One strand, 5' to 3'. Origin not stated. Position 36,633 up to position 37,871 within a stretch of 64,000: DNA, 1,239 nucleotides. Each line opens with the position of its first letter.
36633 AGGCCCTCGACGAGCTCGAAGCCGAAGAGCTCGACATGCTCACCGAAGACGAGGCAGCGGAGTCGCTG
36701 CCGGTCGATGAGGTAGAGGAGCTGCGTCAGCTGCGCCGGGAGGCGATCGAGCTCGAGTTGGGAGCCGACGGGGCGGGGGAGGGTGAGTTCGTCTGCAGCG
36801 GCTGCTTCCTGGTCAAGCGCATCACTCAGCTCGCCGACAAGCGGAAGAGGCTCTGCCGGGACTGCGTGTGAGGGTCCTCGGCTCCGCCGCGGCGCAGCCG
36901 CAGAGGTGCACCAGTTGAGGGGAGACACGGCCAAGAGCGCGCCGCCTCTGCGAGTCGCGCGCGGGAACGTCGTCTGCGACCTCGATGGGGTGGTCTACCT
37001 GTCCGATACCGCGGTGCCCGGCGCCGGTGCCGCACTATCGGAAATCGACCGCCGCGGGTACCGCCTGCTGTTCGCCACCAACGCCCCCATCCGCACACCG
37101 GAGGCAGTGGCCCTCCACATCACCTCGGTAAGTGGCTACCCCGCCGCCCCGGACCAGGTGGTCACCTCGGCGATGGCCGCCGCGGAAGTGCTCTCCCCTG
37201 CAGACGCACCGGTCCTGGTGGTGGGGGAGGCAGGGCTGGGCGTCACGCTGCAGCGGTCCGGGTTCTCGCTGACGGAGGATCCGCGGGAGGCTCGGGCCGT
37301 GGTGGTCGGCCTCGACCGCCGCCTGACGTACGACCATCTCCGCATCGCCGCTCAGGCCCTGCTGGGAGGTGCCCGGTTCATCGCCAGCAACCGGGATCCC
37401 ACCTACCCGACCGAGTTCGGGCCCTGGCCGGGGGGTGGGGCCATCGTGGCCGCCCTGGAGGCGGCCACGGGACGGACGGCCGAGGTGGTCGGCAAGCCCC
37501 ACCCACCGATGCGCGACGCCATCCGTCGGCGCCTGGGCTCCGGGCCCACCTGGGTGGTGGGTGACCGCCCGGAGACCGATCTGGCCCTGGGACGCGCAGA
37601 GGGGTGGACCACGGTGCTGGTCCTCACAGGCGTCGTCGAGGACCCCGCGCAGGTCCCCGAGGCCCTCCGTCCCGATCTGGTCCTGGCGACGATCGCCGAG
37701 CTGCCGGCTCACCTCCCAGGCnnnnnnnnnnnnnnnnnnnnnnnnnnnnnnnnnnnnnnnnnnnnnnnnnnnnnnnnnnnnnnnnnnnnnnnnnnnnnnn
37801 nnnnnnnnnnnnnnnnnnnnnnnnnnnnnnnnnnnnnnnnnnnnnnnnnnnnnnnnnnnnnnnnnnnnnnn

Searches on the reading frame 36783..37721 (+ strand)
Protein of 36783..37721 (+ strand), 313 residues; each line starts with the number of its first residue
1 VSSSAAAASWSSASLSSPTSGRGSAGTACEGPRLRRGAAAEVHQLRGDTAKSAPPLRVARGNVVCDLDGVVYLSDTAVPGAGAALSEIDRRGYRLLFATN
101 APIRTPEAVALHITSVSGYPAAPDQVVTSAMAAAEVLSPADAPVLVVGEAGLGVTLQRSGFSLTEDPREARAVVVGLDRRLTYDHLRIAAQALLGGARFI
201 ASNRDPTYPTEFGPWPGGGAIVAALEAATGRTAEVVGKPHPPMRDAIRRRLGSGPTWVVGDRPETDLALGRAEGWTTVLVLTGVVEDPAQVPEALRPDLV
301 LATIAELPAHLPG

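Call 69: search_protein_families(library=pfam, proteins=[window:36783-37721:+], max_evalue=0.00001)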
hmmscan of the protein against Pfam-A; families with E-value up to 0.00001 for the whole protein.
window:36783-37721:+ (313 aa): 3 families
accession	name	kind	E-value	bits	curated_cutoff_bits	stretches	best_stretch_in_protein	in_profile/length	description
PF13344.12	Hydrolase_6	-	3.2e-21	75.7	27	1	63-161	1-100/101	Haloacid dehalogenase-like hydrolase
PF13242.12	Hydrolase_like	-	9.6e-17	61.1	22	1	236-307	2-75/75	HAD-hyrolase-like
PF00702.32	Hydrolase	-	3.8e-11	44.2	26.4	0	152-272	71-189/191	haloacid dehalogenase-like hydrolase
